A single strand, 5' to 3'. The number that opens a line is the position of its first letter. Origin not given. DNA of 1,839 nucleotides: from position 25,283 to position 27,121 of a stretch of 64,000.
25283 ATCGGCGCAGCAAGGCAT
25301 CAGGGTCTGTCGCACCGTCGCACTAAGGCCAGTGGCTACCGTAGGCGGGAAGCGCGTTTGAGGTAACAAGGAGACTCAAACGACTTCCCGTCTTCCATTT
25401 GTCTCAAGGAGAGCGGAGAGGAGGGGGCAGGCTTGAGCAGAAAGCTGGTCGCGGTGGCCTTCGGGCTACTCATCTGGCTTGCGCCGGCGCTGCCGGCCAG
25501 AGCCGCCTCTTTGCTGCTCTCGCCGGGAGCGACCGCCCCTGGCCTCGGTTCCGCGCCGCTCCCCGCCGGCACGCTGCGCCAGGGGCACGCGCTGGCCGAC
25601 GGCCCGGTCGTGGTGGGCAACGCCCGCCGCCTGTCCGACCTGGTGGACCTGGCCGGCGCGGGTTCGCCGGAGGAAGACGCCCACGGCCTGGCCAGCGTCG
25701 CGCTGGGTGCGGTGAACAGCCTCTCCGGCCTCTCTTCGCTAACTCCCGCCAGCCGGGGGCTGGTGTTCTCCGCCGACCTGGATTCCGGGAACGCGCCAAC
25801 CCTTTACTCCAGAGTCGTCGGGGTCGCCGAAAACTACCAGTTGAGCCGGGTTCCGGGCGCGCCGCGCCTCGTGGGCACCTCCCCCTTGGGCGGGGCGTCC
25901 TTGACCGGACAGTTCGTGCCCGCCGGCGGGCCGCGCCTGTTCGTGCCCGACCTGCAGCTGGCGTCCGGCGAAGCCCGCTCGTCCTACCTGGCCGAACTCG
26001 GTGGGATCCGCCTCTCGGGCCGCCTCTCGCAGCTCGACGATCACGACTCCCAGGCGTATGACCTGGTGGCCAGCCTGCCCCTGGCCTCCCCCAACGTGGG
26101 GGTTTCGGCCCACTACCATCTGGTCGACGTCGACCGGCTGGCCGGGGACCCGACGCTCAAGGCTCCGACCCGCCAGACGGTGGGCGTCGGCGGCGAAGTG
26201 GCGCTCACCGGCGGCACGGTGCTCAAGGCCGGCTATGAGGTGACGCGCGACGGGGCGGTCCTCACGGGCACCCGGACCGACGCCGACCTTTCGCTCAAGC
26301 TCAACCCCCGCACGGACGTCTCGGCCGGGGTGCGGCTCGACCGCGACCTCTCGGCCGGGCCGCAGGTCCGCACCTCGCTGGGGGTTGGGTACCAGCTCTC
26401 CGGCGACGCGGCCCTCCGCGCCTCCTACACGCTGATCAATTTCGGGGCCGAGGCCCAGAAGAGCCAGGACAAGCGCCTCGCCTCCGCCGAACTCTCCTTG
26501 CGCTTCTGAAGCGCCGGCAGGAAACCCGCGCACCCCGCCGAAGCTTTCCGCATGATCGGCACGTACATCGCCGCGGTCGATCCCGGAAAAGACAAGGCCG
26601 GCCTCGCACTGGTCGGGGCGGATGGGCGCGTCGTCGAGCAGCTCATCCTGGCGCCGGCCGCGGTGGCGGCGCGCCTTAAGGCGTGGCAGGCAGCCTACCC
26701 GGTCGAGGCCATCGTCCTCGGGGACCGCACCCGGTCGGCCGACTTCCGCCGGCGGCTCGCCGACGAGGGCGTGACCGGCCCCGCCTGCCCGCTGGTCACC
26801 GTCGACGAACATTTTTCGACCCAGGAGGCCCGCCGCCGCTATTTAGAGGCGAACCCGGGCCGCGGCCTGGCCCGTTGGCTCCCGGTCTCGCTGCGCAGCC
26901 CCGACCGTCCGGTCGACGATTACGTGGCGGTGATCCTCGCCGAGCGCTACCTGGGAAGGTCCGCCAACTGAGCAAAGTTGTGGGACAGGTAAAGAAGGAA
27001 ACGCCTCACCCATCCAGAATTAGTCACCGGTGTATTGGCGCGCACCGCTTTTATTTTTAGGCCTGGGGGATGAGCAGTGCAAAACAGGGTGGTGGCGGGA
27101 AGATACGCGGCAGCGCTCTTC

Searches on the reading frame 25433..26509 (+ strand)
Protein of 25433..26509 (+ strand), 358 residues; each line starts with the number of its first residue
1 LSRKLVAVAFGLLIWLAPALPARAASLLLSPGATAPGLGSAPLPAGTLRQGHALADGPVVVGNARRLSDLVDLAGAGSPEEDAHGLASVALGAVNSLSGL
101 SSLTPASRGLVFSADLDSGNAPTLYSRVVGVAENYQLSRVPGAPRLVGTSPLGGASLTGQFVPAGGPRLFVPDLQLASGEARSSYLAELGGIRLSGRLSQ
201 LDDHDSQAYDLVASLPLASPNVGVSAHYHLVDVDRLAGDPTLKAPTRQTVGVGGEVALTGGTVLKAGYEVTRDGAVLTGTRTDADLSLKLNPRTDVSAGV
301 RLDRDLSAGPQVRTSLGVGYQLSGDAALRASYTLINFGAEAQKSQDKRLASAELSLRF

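Call 10: search_protein_families(library=pfam, proteins=[window:25433-26509:+], max_evalue=0.01)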
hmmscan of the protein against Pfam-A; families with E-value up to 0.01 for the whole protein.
window:25433-26509:+ (358 aa): 0 families

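Call 18: find_homologous_proteins(query=window:25433-26509:+)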
Query window:25433-26509:+ (358 aa): 11 proteins with E <= 0.001 among 8000 candidates.
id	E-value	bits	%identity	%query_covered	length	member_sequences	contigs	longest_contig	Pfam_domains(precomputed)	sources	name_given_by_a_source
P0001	3.7e-218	742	100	100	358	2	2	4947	-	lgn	-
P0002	3.2e-114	400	65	96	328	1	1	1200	-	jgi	jgi:hypothetical protein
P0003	6.3e-74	268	50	87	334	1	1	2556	-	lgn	-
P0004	5.0e-65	238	50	89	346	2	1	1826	-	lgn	-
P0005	7.8e-61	225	52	85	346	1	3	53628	-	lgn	-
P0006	1.7e-60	224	50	82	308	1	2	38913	-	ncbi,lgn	ncbi:MAG: hypothetical protein ACM3XZ_08520 [Betaproteobacteria bacterium]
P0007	3.9e-58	216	46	97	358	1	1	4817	PF13505.13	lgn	-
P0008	2.5e-46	177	46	87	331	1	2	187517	-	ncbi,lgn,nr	ncbi:MAG: hypothetical protein QME79_00445 [Bacillota bacterium]|nr:hypothetical protein [Bacillota 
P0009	1.6e-45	174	43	85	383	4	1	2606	-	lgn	-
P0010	6.1e-43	166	42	88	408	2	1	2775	-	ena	-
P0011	4.5e-38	150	43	84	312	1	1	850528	-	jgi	jgi:hypothetical protein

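Call 19: find_encoding_contigs(protein=P0005, flank=5000, max_places=3)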
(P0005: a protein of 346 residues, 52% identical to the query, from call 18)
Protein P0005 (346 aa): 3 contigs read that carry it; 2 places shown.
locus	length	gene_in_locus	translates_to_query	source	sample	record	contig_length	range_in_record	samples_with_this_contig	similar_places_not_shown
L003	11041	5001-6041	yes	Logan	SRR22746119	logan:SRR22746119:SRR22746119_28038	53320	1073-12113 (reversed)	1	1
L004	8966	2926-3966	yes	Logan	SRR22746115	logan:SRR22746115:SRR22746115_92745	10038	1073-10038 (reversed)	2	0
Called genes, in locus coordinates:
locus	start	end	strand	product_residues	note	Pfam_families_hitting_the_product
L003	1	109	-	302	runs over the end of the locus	PF00535:Glycos_transf_2, PF10111:Glyco_tranf_2_2 (weak), PF13641:Glyco_tranf_2_3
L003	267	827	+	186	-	-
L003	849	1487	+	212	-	PF03968:LptD_N (weak)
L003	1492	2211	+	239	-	PF00005:ABC_tran, PF13304:AAA_21 (faint)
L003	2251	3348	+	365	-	PF03739:LptF_LptG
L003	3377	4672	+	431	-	PF11283:DUF3084, PF24161:CCDC39 (weak)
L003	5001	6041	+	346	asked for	-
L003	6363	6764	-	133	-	PF05168:HEPN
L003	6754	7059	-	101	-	PF01909:NTP_transf_2, PF18765:Polbeta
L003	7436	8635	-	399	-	PF02350:Epimerase_2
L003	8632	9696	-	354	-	PF01073:3Beta_HSD, PF01370:Epimerase, PF02719:Polysacc_synt_2, PF04321:RmlD_sub_bind (weak), PF07993:NAD_binding_4, PF16363:GDP_Man_Dehyd, PF13460:NAD_binding_10 (faint)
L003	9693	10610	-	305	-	PF04321:RmlD_sub_bind, PF01370:Epimerase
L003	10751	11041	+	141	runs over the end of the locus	-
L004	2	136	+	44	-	?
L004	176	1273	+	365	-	PF03739:LptF_LptG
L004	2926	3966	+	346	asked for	-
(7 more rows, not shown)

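Call 20: find_encoding_contigs(protein=P0006, flank=5000, max_places=3)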
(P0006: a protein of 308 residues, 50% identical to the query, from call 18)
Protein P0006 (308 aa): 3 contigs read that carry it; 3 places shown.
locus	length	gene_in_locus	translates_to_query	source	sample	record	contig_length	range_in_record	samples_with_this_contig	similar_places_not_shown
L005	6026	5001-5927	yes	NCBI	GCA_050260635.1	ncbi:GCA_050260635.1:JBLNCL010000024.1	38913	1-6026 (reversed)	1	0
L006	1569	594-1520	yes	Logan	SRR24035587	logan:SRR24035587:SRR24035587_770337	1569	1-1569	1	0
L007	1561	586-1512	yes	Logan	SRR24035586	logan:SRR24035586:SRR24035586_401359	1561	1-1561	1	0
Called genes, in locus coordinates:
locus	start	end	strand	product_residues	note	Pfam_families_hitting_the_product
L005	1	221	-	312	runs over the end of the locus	PF00535:Glycos_transf_2, PF10111:Glyco_tranf_2_2, PF13641:Glyco_tranf_2_3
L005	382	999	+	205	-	PF06835:LptC (weak)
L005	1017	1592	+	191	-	PF03968:LptD_N (weak)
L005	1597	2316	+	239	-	PF00005:ABC_tran, PF13304:AAA_21 (faint)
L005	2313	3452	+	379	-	PF03739:LptF_LptG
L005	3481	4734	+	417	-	PF11283:DUF3084, PF24161:CCDC39 (faint)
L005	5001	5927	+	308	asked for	-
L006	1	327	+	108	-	?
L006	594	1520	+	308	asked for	-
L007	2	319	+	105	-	?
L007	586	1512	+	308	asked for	-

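Call 21: find_encoding_contigs(protein=P0008, flank=5000, max_places=3)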
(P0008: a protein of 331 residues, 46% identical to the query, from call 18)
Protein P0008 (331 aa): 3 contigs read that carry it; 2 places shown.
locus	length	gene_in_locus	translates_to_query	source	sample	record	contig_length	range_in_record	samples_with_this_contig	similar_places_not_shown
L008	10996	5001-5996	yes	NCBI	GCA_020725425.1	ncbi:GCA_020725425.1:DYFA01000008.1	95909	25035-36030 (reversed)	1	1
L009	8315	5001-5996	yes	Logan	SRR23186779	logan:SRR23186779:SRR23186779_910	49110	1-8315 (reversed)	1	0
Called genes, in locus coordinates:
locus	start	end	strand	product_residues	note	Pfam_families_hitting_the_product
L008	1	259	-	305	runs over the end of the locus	PF00535:Glycos_transf_2, PF10111:Glyco_tranf_2_2 (weak), PF13641:Glyco_tranf_2_3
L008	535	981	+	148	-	PF06835:LptC (weak)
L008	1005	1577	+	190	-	PF03968:LptD_N (weak)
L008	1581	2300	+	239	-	PF00005:ABC_tran, PF13304:AAA_21 (faint), PF12399:BCA_ABC_TP_C (weak)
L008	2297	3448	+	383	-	PF03739:LptF_LptG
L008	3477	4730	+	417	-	PF11283:DUF3084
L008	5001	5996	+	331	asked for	-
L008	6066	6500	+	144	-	-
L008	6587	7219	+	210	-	PF00213:OSCP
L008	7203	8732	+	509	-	PF02874:ATP-synt_ab_N, PF09378:HAS-barrel (faint), PF00006:ATP-synt_ab, PF00306:ATP-synt_ab_C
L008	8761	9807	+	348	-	PF00231:ATP-synt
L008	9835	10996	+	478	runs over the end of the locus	PF02874:ATP-synt_ab_N, PF00006:ATP-synt_ab, PF22919:ATP-synt_VA_C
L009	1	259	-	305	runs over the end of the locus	PF00535:Glycos_transf_2, PF10111:Glyco_tranf_2_2 (weak), PF13641:Glyco_tranf_2_3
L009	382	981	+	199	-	PF06835:LptC (weak)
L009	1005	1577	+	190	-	PF03968:LptD_N (weak)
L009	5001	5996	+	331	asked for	-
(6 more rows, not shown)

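Call 22: find_encoding_contigs(protein=P0011, flank=5000, max_places=3)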
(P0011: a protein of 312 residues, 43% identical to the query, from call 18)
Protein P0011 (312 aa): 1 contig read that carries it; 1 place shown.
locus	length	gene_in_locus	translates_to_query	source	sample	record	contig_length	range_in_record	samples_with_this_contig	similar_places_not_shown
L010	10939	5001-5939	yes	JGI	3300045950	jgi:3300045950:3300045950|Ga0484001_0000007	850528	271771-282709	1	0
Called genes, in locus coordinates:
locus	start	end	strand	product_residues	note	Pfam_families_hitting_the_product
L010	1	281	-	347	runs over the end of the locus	PF13641:Glyco_tranf_2_3, PF00535:Glycos_transf_2, PF10111:Glyco_tranf_2_2 (weak)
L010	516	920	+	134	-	-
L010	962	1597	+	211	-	PF03968:LptD_N (faint)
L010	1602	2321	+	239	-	PF00005:ABC_tran, PF13304:AAA_21 (faint)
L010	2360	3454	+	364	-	PF03739:LptF_LptG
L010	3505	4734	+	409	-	PF11283:DUF3084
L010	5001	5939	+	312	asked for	-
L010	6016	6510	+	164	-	-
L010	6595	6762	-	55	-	-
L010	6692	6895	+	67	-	-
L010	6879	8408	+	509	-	PF02874:ATP-synt_ab_N, PF09378:HAS-barrel (faint), PF00006:ATP-synt_ab, PF00306:ATP-synt_ab_C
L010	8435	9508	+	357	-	PF00231:ATP-synt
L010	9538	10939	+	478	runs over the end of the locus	PF02874:ATP-synt_ab_N, PF00006:ATP-synt_ab, PF22919:ATP-synt_VA_C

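Call 23: find_encoding_contigs(protein=P0002, flank=3000, max_places=2)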
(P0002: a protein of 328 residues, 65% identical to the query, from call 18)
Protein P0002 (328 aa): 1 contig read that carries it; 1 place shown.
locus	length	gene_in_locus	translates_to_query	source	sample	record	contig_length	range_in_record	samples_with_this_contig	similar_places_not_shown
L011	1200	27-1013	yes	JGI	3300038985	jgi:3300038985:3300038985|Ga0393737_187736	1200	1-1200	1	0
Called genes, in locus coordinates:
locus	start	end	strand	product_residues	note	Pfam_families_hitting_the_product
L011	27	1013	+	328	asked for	-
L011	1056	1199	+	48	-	?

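Call 24: find_encoding_contigs(protein=P0003, flank=3000, max_places=2)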
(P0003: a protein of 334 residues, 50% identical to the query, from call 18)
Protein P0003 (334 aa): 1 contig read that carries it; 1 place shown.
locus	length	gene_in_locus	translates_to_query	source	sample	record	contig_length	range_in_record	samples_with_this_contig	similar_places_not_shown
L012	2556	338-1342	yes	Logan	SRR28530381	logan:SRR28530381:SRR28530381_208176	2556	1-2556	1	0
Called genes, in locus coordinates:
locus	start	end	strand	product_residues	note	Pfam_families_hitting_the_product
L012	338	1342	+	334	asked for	-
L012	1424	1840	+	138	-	-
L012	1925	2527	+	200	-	PF00213:OSCP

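Call 25: find_encoding_contigs(protein=P0004, flank=3000, max_places=2)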
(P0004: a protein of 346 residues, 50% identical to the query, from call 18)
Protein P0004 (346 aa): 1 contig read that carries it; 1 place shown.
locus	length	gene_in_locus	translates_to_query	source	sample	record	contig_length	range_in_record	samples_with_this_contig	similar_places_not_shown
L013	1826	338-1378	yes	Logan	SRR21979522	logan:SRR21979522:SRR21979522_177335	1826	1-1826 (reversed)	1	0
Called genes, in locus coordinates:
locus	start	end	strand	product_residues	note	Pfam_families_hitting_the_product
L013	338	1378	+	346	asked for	-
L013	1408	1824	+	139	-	?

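Call 26: find_encoding_contigs(protein=P0007, flank=3000, max_places=2)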
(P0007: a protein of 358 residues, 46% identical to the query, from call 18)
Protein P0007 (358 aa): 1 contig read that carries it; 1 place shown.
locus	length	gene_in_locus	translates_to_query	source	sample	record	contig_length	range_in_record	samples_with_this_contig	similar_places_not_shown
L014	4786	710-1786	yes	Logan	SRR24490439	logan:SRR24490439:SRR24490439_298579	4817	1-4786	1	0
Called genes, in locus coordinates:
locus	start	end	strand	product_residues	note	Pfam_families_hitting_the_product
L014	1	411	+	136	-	?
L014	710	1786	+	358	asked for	PF13505:OMP_b-brl (weak)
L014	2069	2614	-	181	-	PF21349:RUBY_RBDX, PF02915:Rubrerythrin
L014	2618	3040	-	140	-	PF02082:Rrf2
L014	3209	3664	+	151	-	-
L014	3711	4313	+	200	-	PF00213:OSCP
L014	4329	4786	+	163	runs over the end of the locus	?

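Call 27: find_encoding_contigs(protein=P0009, flank=3000, max_places=2)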
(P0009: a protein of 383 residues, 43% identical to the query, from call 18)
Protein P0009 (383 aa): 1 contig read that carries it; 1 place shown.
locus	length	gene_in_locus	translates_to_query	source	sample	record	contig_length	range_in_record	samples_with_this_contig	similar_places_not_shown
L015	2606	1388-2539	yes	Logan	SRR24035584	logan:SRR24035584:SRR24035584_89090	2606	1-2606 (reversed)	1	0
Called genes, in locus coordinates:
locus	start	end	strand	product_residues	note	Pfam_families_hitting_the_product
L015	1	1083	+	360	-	?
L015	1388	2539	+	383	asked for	-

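Call 28: find_encoding_contigs(protein=P0010, flank=3000, max_places=2)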
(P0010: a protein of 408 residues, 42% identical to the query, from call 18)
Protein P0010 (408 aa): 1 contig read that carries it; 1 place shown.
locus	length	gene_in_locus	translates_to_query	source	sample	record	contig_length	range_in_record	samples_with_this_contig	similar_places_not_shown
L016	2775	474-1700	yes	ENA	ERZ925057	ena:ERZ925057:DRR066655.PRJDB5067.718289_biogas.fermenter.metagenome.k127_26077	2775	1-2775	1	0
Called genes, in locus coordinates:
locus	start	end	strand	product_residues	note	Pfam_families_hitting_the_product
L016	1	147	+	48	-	?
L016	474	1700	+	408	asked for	-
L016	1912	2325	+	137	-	-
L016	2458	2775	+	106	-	?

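Call 38: find_homologous_proteins(query=A3, max_evalue=0.00001)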
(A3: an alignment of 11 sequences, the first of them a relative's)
Query A3 (11 sequences) (358 aa, profile of the alignment): 11 proteins with E <= 0.00001 among 8000 candidates.
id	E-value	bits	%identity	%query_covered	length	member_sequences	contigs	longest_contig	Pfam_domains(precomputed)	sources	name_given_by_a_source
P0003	4.2e-148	511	50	87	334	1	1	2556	-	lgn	-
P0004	1.7e-144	499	50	89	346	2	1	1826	-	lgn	-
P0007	2.8e-141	489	46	97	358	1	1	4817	PF13505.13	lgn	-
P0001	3.4e-135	469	100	100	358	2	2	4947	-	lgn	-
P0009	3.7e-132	459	43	85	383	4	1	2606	-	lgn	-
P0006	7.2e-132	458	50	82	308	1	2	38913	-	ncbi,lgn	ncbi:MAG: hypothetical protein ACM3XZ_08520 [Betaproteobacteria bacterium]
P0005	9.2e-132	458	52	85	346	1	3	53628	-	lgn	-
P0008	3.8e-130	452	46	87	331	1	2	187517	-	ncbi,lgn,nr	ncbi:MAG: hypothetical protein QME79_00445 [Bacillota bacterium]|nr:hypothetical protein [Bacillota 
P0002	1.4e-128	447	70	85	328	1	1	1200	-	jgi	jgi:hypothetical protein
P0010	1.3e-124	434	42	88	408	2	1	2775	-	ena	-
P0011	8.6e-118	412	43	84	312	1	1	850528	-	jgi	jgi:hypothetical protein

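Call 61: search_solved_structures(query=A3, max_evalue=1)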
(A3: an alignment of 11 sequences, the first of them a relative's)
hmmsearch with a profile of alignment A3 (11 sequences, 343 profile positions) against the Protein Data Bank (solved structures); distinct sequences matched with E-value up to 1: 0.

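Call 62: search_protein_families(library=ncbifam, proteins=[window:25433-26509:+], max_evalue=0.01)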
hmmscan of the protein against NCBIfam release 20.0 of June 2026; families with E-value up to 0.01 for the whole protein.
window:25433-26509:+ (358 aa): 0 families

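Call 70: predict_structure(alignment_id=A3)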
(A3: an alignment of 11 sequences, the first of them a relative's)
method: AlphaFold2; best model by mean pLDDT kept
length: 358 residues; sequences in the alignment: 11
mean_pLDDT: 44.3   pTM: 0.41
mean pLDDT of the five models: 44.3, 39.4, 34.8, 32.4, 32.0
residues with pLDDT >= 90: 0; 70-90: 60; 50-70: 62; < 50: 236
segments of 3 or more residues with pLDDT < 50: 1-192, 199-207, 215-218, 226-244, 340-348
pLDDT, mean of each block of 10 residues (from residue 1): 38 29 25 33 31 25 28 29 29 29 24 26 31 29 26 27 29 28 40 51 47 52 47 40 54 65 71 71 76 74 75 75 72 65 48 62
secondary structure, 60 per line:
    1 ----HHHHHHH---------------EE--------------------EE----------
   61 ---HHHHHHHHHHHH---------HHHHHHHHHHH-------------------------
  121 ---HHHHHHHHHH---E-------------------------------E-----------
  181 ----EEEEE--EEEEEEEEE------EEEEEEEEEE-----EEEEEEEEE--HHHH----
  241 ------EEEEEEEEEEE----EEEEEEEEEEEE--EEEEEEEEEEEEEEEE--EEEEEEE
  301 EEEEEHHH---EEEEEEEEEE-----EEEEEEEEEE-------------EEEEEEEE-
elements in order: H5-11 H64-75 H85-95 H124-133 E185-189 E192-200 E207-216 E222-230 H233-236 E247-257 E262-273 E276-291 E294-305 E312-321 E327-336 E350-357

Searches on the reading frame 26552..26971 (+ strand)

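Call 10: search_protein_families(library=pfam, proteins=[window:26552-26971:+], max_evalue=0.01)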
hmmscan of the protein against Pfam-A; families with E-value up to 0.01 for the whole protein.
window:26552-26971:+ (139 aa): 1 family
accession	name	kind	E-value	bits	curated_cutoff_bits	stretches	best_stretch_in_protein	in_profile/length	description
PF03652.20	RuvX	-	1.3e-05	26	29.2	1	6-104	3-112/134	Holliday junction resolvase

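Call 62: search_protein_families(library=ncbifam, proteins=[window:26552-26971:+], max_evalue=0.01)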
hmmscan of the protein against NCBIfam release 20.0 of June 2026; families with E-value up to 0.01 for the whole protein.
window:26552-26971:+ (139 aa): 0 families
